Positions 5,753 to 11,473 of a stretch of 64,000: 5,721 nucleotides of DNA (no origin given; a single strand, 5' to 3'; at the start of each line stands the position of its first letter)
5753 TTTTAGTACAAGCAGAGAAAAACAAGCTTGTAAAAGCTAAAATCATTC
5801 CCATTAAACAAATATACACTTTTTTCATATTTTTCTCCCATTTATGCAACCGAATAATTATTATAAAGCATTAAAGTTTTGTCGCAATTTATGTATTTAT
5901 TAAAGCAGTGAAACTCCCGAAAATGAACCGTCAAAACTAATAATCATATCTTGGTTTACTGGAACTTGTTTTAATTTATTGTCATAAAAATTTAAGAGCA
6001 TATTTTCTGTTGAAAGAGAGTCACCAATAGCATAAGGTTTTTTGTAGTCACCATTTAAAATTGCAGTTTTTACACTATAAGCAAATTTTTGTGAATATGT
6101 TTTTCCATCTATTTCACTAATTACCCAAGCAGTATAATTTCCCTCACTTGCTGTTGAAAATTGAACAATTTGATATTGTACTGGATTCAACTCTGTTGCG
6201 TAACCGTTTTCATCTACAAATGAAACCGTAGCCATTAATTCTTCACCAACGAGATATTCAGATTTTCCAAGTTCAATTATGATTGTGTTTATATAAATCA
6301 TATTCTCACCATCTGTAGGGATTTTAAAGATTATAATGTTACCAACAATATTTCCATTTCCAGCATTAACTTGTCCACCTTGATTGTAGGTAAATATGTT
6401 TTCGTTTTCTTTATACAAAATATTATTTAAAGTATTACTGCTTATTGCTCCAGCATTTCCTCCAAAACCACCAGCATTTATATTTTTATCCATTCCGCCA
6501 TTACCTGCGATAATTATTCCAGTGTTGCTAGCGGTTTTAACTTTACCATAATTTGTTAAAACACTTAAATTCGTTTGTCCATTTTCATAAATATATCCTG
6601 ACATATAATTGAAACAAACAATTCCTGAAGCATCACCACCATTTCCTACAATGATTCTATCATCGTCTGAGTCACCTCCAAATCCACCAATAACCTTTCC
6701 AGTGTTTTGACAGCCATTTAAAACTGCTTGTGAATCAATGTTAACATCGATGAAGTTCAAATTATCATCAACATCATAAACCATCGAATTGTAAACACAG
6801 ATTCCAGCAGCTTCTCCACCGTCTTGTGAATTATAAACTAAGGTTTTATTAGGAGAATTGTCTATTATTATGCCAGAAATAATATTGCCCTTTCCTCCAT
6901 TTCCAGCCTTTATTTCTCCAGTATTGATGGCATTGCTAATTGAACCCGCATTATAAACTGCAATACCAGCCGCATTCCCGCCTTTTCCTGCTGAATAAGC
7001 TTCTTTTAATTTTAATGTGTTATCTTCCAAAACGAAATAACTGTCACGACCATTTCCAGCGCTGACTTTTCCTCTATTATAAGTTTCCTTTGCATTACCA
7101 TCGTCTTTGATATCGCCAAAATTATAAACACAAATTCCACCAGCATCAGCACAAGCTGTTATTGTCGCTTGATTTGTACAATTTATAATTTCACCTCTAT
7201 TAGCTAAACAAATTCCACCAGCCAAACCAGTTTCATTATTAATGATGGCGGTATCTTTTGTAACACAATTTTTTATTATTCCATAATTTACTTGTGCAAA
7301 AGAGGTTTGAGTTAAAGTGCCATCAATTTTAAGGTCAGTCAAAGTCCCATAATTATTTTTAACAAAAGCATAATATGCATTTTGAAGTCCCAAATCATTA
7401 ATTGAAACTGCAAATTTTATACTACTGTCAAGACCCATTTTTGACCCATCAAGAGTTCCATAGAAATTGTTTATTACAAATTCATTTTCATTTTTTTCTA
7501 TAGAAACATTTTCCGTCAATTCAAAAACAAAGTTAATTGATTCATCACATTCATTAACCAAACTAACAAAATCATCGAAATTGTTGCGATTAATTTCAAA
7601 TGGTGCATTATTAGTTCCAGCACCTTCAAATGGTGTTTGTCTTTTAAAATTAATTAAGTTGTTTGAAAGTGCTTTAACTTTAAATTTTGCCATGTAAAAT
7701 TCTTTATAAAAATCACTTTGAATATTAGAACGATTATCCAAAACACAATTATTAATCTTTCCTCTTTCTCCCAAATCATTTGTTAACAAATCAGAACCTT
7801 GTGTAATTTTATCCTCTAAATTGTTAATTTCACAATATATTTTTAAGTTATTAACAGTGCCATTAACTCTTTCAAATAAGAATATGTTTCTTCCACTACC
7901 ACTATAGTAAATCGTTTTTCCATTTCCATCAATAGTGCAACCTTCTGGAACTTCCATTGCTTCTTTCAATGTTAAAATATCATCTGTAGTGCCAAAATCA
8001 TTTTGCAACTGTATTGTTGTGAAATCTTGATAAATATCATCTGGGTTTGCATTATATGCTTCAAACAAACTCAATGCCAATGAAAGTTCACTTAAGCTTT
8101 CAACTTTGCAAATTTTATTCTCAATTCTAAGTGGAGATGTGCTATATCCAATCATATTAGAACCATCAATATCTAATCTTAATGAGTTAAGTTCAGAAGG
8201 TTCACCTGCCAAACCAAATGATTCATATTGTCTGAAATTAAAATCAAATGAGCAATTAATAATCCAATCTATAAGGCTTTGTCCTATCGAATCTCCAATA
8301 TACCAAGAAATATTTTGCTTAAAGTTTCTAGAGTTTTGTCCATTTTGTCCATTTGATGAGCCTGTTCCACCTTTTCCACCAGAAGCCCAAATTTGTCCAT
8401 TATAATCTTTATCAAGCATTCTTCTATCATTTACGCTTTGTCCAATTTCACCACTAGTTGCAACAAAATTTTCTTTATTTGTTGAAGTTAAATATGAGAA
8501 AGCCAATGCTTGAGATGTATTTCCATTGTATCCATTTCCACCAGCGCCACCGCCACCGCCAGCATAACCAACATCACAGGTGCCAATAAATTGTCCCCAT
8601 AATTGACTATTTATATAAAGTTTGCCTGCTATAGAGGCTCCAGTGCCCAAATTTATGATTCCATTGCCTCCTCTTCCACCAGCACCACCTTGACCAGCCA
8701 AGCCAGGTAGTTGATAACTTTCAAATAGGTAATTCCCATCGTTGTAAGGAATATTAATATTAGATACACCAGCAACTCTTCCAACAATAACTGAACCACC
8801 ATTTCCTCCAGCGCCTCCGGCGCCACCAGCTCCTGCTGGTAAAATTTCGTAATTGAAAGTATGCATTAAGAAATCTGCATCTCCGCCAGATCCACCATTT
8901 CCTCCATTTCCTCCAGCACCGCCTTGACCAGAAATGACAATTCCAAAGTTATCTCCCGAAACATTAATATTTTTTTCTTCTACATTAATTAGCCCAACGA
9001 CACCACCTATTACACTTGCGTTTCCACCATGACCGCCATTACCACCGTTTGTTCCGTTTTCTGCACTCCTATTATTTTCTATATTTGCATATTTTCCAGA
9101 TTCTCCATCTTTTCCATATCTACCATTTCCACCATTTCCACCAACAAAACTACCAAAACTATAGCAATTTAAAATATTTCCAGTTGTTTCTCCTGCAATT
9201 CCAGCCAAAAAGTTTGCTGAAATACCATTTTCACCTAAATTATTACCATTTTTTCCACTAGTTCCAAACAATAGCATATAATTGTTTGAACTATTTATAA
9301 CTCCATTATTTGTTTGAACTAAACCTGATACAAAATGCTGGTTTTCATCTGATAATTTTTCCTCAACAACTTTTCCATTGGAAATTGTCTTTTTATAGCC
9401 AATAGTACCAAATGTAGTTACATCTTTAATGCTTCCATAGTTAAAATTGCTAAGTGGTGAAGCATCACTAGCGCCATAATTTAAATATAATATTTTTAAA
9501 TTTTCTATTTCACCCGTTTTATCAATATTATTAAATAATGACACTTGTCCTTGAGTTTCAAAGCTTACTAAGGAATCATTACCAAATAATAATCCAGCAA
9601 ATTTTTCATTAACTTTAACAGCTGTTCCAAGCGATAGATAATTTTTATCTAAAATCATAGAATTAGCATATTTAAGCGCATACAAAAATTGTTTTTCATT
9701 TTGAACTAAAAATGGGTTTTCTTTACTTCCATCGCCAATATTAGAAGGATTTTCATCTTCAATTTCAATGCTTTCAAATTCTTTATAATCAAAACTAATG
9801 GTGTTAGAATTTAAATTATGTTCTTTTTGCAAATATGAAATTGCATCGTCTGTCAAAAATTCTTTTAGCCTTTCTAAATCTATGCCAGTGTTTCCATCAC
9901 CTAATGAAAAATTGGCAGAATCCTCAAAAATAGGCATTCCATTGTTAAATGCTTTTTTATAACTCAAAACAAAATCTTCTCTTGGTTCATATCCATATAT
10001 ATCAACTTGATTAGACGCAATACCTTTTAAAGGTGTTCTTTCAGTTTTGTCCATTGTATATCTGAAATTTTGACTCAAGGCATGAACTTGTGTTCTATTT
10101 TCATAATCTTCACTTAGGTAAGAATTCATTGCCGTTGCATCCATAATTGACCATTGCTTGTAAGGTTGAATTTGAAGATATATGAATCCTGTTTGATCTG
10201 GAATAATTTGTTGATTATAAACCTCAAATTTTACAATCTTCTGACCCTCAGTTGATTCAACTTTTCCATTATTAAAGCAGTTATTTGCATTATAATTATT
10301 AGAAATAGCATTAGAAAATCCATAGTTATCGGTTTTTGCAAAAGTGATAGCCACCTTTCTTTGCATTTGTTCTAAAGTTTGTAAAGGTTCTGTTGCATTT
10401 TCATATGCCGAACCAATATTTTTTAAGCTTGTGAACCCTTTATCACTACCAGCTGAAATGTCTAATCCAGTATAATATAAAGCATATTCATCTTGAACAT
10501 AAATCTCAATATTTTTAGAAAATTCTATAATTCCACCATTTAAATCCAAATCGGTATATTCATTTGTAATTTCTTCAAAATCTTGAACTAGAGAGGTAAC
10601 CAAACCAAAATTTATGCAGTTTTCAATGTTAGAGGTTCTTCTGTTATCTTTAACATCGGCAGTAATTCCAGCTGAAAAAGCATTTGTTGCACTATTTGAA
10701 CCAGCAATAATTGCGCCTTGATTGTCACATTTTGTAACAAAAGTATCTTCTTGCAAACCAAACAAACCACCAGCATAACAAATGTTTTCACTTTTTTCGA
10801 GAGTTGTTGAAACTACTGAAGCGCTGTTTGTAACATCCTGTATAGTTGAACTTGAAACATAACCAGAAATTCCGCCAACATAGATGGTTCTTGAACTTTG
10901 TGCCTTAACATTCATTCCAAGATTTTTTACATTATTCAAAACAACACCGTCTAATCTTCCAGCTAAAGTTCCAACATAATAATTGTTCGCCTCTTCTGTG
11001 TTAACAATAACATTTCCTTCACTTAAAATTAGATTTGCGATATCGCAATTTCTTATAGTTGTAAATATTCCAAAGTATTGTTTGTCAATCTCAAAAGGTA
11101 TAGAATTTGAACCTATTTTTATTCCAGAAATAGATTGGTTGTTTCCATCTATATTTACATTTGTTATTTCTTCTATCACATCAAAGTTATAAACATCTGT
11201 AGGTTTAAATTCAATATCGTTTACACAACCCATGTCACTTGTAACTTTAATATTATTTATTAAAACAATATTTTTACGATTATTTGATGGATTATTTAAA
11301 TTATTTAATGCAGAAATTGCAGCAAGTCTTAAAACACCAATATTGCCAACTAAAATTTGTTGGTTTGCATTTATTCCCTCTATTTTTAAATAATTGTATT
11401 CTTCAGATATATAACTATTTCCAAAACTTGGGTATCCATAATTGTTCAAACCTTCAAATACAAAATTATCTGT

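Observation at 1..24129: Tandem giant lipoprotein locus: one 18.1-kb ORF plus a paralog of at least 5.8 kb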

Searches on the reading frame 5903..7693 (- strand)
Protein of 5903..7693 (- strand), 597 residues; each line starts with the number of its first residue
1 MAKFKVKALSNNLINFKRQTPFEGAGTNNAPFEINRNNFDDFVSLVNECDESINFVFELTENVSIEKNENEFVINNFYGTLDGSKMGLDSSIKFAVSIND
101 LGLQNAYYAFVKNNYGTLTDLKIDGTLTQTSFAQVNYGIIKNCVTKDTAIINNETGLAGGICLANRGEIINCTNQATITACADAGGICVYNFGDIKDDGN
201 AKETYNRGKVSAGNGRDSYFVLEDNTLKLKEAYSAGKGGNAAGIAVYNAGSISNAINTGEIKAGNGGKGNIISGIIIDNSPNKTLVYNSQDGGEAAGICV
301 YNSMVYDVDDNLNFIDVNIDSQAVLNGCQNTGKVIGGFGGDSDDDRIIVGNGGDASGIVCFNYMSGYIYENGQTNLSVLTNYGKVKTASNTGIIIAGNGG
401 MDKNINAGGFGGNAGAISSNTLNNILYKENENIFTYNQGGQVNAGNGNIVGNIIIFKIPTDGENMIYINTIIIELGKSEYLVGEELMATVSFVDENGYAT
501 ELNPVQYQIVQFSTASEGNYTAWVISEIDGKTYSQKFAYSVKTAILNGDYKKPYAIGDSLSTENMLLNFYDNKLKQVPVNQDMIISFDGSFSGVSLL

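Call 22: search_protein_families(library=pfam, proteins=[window:5903-7693:-], max_evalue=5)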
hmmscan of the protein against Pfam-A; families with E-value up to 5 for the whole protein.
window:5903-7693:- (597 aa): 2 families
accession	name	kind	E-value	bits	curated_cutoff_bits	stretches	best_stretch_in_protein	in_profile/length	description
PF07523.18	Big_3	-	0.029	15.1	21.2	1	477-521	5-52/68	Bacterial Ig-like domain (group 3)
PF01107.23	MP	-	0.051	13.6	23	1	70-106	110-146/191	Viral movement protein (MP)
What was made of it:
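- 5903..10588 (-): Variable distal region, aa ~4481-6042: Gly-rich beta-helix-like modules and two weak Big_3-like domains at the C-terminus. Big_3 at 15.1 bits, sub-threshold (call 22).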

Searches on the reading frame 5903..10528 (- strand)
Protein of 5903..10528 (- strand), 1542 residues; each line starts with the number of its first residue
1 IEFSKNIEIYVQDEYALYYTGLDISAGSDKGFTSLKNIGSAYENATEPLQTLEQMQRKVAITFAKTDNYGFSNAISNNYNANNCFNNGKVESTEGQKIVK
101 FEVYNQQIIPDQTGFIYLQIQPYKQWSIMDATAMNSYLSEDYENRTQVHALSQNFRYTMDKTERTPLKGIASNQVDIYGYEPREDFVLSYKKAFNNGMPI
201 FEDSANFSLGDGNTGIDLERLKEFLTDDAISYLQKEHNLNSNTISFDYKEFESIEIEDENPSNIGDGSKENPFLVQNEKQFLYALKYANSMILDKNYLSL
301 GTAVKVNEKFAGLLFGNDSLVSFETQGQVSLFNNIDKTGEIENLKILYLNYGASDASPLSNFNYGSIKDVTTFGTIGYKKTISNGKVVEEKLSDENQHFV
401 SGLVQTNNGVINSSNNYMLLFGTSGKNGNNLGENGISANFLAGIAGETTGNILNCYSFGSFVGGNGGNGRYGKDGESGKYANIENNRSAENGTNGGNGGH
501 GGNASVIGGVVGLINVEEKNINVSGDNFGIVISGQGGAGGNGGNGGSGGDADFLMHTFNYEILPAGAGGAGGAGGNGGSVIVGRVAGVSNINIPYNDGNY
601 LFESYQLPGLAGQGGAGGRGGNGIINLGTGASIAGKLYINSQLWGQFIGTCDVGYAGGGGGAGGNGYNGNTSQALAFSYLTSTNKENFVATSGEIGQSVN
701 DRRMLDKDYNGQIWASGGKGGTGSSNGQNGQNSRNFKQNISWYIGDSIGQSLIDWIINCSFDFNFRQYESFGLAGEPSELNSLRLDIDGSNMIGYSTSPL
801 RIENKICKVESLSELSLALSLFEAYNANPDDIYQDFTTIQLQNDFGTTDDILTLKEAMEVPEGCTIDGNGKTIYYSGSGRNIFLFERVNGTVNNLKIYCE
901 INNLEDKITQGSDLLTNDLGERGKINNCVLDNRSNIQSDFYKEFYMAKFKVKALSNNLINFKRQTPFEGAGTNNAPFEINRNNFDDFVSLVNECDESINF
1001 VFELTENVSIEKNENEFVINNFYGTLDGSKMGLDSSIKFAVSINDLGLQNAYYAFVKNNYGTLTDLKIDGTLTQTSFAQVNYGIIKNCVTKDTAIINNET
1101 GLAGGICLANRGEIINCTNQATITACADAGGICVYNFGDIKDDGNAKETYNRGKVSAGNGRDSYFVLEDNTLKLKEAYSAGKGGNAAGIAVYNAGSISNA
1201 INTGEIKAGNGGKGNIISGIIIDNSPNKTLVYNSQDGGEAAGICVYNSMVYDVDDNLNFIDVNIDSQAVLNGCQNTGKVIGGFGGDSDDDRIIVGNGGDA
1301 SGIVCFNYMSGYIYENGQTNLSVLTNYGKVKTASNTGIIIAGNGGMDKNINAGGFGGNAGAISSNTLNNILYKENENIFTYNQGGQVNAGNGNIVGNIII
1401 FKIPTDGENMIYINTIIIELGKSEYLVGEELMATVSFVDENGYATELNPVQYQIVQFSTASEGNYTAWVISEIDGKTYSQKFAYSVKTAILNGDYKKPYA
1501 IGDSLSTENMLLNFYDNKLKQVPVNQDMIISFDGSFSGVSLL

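Call 36: search_solved_structures(query=window:5903-10528:-, max_evalue=1)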
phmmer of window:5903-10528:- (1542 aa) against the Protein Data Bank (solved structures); distinct sequences matched with E-value up to 1: 1.
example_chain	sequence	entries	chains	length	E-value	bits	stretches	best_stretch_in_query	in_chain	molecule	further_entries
7xez_A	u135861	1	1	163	0.88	10.1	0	532-552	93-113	Histone acetyltransferase p300,NUT family member 1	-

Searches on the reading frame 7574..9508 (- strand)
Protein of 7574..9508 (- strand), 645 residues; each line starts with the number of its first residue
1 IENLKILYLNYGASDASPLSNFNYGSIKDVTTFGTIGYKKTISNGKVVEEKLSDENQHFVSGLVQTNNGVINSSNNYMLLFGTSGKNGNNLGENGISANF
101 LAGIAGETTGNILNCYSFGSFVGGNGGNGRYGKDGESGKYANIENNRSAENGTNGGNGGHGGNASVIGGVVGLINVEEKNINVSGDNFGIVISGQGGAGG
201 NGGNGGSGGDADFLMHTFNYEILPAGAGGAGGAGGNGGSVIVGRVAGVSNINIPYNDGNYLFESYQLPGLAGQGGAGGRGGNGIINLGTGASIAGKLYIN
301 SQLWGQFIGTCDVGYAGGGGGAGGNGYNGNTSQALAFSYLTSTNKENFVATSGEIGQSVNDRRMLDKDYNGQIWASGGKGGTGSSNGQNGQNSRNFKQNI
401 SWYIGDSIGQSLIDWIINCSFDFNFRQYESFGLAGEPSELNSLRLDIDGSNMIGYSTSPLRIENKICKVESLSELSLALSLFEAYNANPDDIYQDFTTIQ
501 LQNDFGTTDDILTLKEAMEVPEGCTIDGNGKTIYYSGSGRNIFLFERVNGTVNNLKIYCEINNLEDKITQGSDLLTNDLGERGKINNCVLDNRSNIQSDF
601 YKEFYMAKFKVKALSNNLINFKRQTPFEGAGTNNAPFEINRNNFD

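Call 22: search_protein_families(library=pfam, proteins=[window:7574-9508:-], max_evalue=5)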
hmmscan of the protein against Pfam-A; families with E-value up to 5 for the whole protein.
window:7574-9508:- (645 aa): 1 family
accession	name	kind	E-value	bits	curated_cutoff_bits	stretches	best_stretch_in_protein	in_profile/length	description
PF12218.14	End_N_terminal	-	0.031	14.4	26.3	1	506-535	5-35/67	N terminal extension of bacteriophage endosialidase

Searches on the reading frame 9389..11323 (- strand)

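Call 22: search_protein_families(library=pfam, proteins=[window:9389-11323:-], max_evalue=5)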
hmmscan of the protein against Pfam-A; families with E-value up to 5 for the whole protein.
window:9389-11323:- (645 aa): 1 family
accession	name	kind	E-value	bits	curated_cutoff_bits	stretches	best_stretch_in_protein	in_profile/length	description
PF19636.4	DUF6139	-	0.072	13.5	27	0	41-71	27-57/77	Family of unknown function (DUF6139)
